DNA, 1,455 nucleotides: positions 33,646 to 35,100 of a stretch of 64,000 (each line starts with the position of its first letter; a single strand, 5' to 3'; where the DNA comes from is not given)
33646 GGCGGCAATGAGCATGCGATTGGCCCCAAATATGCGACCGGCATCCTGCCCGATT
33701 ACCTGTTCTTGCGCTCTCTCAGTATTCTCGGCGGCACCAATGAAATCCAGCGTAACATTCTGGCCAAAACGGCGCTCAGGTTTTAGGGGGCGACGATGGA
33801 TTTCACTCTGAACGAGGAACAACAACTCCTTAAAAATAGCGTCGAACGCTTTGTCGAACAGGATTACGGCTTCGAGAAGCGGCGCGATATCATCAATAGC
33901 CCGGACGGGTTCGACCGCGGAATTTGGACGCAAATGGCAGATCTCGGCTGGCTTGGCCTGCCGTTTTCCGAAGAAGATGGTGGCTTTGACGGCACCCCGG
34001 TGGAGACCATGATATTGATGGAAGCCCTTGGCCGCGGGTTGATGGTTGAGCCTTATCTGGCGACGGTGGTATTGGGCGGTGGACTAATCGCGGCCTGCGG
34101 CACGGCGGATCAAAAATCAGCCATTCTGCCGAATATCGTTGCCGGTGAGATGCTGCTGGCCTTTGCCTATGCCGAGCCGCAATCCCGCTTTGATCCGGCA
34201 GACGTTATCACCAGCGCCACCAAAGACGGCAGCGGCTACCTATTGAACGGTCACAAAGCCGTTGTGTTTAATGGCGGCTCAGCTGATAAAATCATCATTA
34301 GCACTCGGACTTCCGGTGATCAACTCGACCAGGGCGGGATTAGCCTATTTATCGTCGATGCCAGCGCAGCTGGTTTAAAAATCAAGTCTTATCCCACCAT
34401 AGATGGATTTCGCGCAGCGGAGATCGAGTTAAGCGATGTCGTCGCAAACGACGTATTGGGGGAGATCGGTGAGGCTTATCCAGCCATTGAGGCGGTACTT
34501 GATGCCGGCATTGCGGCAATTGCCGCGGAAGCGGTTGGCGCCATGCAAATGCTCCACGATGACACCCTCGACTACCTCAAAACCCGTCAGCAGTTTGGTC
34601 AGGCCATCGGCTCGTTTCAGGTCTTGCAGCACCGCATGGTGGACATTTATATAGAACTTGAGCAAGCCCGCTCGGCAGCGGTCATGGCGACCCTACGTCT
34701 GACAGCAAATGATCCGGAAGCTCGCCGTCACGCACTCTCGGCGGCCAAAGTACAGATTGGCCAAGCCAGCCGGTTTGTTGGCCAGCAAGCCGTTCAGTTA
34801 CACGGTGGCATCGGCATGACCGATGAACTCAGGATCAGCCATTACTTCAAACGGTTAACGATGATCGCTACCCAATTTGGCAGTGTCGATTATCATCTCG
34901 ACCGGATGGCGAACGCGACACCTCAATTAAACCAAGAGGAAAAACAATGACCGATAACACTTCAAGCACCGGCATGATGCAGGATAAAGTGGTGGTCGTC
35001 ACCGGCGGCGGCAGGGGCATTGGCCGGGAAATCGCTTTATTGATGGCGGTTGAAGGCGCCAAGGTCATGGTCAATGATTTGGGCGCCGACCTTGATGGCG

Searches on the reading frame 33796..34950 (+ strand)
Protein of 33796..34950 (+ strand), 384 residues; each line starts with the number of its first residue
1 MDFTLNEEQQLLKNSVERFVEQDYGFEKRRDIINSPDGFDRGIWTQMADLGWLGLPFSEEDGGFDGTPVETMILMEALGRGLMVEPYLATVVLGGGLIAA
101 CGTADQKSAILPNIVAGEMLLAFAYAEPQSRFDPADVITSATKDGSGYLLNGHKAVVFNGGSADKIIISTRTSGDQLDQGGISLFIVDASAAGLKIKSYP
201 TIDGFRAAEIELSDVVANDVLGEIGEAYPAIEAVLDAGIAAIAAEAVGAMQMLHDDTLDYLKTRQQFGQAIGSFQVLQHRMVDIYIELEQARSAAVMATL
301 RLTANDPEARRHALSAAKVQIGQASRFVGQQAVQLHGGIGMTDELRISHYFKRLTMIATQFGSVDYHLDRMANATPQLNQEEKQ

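Call 6: search_protein_families(library=pfam, proteins=[window:33796-34950:+], max_evalue=0.01)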
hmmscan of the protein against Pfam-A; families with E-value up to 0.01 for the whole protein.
window:33796-34950:+ (384 aa): 4 families
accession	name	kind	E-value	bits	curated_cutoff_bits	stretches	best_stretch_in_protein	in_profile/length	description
PF00441.29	Acyl-CoA_dh_1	-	3.6e-24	86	22.4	1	233-373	9-147/150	Acyl-CoA dehydrogenase, C-terminal domain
PF02771.21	Acyl-CoA_dh_N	-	1e-19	71.4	22.9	1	6-118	1-113/113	Acyl-CoA dehydrogenase, N-terminal domain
PF02770.24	Acyl-CoA_dh_M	-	8.3e-16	58.4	33.3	1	122-215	1-97/97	Acyl-CoA dehydrogenase, middle domain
PF08028.16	Acyl-CoA_dh_2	-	0.0014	19.3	22.7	1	241-346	2-115/134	Acyl-CoA dehydrogenase, C-terminal domain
